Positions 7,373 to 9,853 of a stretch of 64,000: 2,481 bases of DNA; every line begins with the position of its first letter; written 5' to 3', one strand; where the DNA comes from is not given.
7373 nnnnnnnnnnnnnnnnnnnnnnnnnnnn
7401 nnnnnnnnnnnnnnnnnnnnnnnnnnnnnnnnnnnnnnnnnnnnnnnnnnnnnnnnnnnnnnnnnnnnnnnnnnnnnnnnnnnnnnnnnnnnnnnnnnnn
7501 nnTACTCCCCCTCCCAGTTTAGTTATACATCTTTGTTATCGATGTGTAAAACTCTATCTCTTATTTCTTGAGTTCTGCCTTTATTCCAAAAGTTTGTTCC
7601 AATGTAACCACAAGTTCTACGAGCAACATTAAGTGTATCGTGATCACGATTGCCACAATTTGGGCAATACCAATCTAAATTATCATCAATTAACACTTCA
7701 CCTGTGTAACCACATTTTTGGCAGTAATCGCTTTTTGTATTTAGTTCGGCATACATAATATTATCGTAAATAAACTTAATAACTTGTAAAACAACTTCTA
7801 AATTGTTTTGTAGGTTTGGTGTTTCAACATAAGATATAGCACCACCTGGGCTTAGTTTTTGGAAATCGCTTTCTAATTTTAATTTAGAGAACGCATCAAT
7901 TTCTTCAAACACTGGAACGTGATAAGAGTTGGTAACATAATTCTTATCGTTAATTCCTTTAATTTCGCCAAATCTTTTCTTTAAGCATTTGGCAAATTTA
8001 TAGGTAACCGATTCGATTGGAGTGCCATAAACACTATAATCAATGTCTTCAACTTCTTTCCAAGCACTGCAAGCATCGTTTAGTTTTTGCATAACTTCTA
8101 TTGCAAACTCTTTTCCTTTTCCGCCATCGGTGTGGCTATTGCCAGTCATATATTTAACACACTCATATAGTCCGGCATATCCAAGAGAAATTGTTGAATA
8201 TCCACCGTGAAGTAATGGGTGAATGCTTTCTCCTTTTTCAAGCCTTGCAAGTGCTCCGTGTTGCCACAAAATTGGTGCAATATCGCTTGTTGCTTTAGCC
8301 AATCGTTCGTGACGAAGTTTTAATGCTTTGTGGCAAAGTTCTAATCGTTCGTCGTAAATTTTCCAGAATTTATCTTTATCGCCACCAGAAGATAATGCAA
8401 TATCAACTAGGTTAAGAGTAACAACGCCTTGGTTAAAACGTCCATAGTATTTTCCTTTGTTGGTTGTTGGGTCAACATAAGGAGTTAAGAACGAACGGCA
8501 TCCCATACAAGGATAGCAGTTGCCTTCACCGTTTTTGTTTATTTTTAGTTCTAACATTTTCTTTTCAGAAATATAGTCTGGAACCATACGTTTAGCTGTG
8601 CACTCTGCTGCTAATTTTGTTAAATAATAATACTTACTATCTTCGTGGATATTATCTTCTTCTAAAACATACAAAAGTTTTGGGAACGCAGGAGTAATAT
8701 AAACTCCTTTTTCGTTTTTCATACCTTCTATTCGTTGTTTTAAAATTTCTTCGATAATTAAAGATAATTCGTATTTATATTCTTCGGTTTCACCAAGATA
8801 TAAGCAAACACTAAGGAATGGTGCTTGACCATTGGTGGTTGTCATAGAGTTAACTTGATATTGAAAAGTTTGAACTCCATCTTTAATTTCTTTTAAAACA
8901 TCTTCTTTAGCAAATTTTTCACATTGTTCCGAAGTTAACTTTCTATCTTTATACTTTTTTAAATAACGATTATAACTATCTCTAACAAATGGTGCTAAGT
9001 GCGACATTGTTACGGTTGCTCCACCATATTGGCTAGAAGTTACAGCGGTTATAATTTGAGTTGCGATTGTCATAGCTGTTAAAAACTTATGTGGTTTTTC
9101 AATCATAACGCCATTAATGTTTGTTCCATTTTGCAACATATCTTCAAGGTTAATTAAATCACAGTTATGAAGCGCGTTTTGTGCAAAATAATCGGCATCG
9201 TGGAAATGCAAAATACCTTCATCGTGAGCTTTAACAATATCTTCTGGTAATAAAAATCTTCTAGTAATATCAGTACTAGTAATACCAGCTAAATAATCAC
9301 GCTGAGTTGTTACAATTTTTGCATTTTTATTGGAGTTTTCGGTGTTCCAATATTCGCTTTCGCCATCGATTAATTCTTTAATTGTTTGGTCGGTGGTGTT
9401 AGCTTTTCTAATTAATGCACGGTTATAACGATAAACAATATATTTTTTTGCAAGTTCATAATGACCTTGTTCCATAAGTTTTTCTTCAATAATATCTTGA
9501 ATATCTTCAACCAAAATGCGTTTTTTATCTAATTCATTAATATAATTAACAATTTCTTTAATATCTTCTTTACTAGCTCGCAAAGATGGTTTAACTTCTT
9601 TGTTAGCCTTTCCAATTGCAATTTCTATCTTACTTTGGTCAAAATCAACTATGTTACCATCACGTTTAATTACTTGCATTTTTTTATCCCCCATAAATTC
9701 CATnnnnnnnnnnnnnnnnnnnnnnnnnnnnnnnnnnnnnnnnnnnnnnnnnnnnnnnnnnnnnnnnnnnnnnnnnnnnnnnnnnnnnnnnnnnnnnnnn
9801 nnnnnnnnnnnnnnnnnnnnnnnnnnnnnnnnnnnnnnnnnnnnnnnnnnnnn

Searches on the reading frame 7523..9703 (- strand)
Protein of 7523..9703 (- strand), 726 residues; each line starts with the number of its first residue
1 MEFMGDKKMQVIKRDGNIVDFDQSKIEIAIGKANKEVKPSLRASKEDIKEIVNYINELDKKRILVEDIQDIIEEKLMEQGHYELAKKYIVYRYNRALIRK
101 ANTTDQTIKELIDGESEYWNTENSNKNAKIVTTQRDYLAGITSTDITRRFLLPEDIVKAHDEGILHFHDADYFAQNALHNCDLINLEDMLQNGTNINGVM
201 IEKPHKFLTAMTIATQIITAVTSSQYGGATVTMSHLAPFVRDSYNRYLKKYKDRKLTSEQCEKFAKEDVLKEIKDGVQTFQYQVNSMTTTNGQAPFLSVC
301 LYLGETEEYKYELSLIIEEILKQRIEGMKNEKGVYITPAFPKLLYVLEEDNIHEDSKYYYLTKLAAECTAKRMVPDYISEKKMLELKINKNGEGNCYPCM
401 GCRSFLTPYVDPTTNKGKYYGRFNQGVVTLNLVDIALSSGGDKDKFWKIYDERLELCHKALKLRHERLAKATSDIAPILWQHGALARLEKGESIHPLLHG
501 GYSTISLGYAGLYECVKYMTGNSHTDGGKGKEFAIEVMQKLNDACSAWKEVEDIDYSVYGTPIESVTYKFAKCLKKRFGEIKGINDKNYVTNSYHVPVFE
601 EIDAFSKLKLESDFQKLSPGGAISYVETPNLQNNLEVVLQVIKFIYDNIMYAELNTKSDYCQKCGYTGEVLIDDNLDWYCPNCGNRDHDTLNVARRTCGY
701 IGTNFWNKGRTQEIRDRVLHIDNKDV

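Call 7: search_protein_families(library=pfam, proteins=[window:7523-9703:-])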
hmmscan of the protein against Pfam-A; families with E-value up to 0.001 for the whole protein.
window:7523-9703:- (726 aa): 3 families
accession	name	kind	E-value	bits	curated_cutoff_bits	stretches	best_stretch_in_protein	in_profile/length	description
PF13597.11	NRDD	-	5e-185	616.8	26.2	1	122-720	1-562/562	Anaerobic ribonucleoside-triphosphate reductase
PF03477.21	ATP-cone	-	3.5e-21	76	25.8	1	9-95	1-86/88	ATP cone domain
PF01228.26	Gly_radical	-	1.5e-18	67.7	22.2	1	600-702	3-103/106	Glycine radical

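Call 8: search_protein_families(library=ncbifam, proteins=[window:7523-9703:-])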
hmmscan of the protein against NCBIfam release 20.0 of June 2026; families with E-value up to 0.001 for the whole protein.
window:7523-9703:- (726 aa): 12 families
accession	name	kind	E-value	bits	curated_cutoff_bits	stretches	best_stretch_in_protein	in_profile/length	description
NF006732.0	PRK09263.1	equivalog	2.8e-270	898.7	657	1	8-724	2-709/712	anaerobic ribonucleoside-triphosphate reductase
TIGR02487.1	NrdD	equivalog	8.4e-140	467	326.35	1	122-720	2-581/581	anaerobic ribonucleoside-triphosphate reductase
NF005497.0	PRK07111.1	equivalog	3.1e-118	396.1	764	2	254-721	289-744/746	anaerobic ribonucleoside triphosphate reductase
NF011292.0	PRK14704.1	equivalog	1.4e-90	304.6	736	1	106-720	13-617/618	anaerobic ribonucleoside triphosphate reductase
NF006126.0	PRK08270.1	equivalog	7.9e-56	189.6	548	2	426-718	405-679/684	ribonucleoside triphosphate reductase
NF006358.0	PRK08579.1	equivalog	1.3e-22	79.8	585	1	426-718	336-620/624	anaerobic ribonucleoside triphosphate reductase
TIGR02827.1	RNR_anaer_Bdell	equivalog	2.6e-15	56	568.3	1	426-717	327-594/596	anaerobic ribonucleoside-triphosphate reductase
NF006207.0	PRK08332.1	equivalog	7e-15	53.4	2400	1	10-103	5-100/1684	vitamin B12-dependent ribonucleotide reductase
NF009028.0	PRK12364.1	equivalog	1.4e-14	53.1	1377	1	9-103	1-99/842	ribonucleoside-diphosphate reductase subunit alpha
NF009029.0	PRK12365.1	equivalog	1.9e-14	52.6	1350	1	8-116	117-235/1046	ribonucleoside-diphosphate reductase subunit alpha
NF005544.0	PRK07207.1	equivalog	8.7e-14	50.3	965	1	8-110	33-145/965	ribonucleoside-diphosphate reductase subunit alpha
NF005010.0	PRK06406.1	subfamily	2.2e-13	49.4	1125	1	8-102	4-102/771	vitamin B12-dependent ribonucleotide reductase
